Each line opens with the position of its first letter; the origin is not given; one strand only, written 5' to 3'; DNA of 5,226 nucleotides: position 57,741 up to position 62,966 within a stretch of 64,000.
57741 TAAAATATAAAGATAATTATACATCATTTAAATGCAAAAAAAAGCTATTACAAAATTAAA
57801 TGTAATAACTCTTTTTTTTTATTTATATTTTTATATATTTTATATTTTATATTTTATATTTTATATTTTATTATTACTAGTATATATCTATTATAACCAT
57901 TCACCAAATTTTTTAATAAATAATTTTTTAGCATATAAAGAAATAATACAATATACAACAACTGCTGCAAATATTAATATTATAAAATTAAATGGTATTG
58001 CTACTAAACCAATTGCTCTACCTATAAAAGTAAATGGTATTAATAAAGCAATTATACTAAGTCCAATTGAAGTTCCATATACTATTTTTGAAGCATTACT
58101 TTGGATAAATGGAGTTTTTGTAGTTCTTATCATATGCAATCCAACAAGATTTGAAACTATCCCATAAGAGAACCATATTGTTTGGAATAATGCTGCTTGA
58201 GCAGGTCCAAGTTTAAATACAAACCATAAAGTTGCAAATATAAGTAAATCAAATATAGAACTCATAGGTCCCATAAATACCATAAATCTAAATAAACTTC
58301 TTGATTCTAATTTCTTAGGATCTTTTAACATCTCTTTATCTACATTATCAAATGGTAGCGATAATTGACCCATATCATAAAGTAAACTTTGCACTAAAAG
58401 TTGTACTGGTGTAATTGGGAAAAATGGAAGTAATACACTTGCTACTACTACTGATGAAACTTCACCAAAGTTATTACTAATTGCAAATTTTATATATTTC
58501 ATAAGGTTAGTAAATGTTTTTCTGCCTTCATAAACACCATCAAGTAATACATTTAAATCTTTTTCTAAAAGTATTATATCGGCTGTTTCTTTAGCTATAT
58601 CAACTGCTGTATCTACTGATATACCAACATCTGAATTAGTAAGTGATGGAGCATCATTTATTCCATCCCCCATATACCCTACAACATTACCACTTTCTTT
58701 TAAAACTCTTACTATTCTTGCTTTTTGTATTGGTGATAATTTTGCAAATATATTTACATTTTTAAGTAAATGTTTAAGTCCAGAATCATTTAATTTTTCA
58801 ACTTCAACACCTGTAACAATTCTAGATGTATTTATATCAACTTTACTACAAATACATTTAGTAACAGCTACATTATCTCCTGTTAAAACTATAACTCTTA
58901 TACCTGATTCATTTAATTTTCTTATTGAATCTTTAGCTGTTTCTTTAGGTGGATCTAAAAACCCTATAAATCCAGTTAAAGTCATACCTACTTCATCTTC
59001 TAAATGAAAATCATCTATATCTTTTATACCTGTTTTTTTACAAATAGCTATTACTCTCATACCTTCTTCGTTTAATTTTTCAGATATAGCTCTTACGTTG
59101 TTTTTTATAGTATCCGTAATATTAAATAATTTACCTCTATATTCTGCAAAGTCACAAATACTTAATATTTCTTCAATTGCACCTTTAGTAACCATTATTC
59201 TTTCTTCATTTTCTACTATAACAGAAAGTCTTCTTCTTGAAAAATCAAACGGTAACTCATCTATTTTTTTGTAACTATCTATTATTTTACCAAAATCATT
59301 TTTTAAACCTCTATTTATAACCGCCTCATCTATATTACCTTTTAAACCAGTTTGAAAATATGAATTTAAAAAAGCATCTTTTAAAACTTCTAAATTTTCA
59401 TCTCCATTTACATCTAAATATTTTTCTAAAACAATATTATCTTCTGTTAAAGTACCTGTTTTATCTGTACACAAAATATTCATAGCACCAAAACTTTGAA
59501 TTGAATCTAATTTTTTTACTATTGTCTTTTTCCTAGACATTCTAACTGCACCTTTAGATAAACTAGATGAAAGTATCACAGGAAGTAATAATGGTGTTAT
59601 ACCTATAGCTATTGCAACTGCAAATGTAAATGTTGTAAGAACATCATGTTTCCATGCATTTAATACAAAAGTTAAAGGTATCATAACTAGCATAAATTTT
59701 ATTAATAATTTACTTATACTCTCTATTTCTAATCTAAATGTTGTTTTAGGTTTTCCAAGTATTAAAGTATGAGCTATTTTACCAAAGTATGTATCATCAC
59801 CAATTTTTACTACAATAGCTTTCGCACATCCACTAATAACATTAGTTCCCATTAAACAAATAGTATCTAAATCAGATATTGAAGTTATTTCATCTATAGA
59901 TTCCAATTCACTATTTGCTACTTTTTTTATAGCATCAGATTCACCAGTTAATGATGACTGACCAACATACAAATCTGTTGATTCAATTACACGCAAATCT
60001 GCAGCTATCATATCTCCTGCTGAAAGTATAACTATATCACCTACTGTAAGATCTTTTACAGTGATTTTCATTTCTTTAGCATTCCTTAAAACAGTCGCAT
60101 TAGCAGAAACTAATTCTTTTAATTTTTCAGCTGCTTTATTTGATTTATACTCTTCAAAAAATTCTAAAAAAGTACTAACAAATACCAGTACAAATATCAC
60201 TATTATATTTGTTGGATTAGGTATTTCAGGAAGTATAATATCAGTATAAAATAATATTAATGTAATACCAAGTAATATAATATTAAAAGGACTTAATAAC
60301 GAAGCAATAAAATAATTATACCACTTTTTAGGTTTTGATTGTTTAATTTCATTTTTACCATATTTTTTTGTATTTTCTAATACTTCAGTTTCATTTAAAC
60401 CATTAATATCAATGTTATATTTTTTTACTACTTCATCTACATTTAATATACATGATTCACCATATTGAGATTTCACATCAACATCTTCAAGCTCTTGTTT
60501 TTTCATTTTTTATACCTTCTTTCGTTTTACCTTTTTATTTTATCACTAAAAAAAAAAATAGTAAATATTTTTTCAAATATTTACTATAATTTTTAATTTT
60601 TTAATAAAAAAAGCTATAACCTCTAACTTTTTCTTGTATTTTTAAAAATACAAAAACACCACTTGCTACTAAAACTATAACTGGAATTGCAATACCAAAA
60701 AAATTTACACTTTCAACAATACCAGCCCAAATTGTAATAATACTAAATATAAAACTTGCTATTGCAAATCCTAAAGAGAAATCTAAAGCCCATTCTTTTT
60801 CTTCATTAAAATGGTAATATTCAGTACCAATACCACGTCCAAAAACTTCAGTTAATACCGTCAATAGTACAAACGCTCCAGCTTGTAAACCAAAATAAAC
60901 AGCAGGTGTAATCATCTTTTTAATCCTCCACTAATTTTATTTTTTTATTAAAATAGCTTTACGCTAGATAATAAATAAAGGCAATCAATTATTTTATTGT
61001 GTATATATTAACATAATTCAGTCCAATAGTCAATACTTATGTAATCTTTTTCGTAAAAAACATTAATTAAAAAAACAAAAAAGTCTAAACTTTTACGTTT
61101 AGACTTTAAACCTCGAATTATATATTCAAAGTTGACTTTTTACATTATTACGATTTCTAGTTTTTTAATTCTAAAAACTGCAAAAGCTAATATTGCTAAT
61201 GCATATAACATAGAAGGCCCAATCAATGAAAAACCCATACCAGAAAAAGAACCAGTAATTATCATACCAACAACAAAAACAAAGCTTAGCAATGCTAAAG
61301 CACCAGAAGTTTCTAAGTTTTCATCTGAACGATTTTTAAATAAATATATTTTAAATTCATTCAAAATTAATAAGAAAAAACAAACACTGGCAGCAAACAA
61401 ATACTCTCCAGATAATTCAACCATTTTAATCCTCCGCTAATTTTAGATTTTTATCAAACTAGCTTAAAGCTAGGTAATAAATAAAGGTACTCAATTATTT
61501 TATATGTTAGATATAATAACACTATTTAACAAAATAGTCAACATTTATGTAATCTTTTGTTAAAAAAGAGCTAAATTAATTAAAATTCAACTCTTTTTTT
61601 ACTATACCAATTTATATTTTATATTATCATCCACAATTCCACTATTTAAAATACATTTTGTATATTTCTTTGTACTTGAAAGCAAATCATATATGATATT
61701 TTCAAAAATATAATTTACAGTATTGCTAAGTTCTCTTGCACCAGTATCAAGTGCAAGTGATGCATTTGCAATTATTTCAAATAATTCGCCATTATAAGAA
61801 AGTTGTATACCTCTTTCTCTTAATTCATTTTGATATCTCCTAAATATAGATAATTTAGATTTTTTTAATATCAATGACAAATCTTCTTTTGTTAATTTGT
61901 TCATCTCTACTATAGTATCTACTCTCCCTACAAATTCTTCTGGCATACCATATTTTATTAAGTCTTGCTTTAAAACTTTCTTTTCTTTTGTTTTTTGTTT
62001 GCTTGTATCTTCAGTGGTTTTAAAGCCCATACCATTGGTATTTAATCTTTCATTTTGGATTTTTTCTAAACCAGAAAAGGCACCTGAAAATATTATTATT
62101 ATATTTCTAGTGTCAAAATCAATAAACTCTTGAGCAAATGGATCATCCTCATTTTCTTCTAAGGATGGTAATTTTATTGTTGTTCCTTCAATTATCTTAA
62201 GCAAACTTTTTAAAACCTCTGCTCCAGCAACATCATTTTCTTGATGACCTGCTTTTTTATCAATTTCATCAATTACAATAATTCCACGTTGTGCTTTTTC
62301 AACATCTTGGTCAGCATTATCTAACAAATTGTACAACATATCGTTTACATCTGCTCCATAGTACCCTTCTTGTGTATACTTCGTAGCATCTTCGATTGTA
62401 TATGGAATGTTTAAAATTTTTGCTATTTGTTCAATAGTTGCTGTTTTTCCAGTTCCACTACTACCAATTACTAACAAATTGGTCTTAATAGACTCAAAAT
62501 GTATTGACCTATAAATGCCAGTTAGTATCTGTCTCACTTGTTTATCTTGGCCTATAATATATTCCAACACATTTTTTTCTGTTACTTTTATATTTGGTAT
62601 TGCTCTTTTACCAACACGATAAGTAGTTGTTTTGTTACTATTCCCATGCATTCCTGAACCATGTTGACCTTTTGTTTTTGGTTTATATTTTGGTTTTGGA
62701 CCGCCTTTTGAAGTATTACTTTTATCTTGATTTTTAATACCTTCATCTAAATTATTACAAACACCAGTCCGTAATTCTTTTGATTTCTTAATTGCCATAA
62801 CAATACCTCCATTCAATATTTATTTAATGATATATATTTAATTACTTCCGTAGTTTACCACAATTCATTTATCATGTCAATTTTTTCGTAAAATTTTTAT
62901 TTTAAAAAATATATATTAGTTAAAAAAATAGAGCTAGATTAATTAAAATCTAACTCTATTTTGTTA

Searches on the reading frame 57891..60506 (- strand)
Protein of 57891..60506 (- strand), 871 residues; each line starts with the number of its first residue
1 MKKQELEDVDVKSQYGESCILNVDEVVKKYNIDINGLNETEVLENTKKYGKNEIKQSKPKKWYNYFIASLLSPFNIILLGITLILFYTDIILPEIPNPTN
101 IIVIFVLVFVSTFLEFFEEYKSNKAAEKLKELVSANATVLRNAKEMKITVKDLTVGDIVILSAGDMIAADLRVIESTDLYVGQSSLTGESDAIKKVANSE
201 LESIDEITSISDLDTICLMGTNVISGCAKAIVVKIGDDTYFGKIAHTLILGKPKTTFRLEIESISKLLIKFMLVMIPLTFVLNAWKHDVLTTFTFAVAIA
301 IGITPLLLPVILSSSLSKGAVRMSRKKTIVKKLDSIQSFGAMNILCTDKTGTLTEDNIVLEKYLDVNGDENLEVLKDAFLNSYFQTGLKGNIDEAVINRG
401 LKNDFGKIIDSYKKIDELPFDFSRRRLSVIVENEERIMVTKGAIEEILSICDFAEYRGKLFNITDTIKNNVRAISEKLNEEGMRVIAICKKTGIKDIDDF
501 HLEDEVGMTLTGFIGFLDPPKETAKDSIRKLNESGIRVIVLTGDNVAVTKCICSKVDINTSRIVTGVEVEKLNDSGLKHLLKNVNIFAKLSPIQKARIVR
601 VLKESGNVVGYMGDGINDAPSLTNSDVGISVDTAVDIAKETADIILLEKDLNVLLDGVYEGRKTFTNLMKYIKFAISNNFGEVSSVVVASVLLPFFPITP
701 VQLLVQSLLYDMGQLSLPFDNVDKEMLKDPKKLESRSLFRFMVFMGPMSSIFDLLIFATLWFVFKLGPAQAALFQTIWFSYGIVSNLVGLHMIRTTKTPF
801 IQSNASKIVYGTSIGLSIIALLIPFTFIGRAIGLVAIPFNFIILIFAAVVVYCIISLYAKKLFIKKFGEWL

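Call 35: search_protein_families(library=pfam, proteins=[window:57891-60506:-], max_evalue=0.001)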
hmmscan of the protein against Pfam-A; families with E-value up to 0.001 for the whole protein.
window:57891-60506:- (871 aa): 5 families
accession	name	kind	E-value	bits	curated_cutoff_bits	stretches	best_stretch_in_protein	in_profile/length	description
PF00122.25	E1-E2_ATPase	-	4.2e-36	124.6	28.1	1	132-326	2-181/181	E1-E2 ATPase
PF00689.26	Cation_ATPase_C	-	5.5e-17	62.5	27.3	1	696-860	2-173/175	Cation transporting ATPase, C-terminus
PF00702.32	Hydrolase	-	1.7e-14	55.1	26.4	1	344-624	3-189/191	haloacid dehalogenase-like hydrolase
PF00690.31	Cation_ATPase_N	-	9.6e-13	48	20.4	1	21-84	4-68/69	Cation transporter/ATPase, N-terminus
PF13246.12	Cation_ATPase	-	1.7e-07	31.6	21.7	1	404-453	38-90/91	Cation transport ATPase (P-type)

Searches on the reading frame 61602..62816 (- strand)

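Call 35: search_protein_families(library=pfam, proteins=[window:61602-62816:-], max_evalue=0.001)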
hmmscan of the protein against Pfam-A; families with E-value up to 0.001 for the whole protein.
window:61602-62816:- (404 aa): 6 families
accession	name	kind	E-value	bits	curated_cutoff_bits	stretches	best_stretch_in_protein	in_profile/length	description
PF07724.20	AAA_2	-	1.4e-22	81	27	1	112-301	4-165/166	AAA domain (Cdc48 subfamily)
PF00004.35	AAA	-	1.5e-12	48.6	21.2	1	114-222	1-99/131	ATPase family associated with various cellular activities (AAA)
PF10431.15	ClpB_D2-small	-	2.8e-06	27.7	21.9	1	308-382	1-71/81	C-terminal, D2-small domain, of ClpB protein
PF13191.12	AAA_16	-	6.3e-06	27.2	32.6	1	88-138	3-51/167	AAA ATPase domain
PF07728.20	AAA_5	-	7.1e-06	26.5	22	1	113-226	1-107/139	AAA domain (dynein-related subfamily)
PF13401.12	AAA_22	-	0.00056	20.7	27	0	112-187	6-95/130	AAA domain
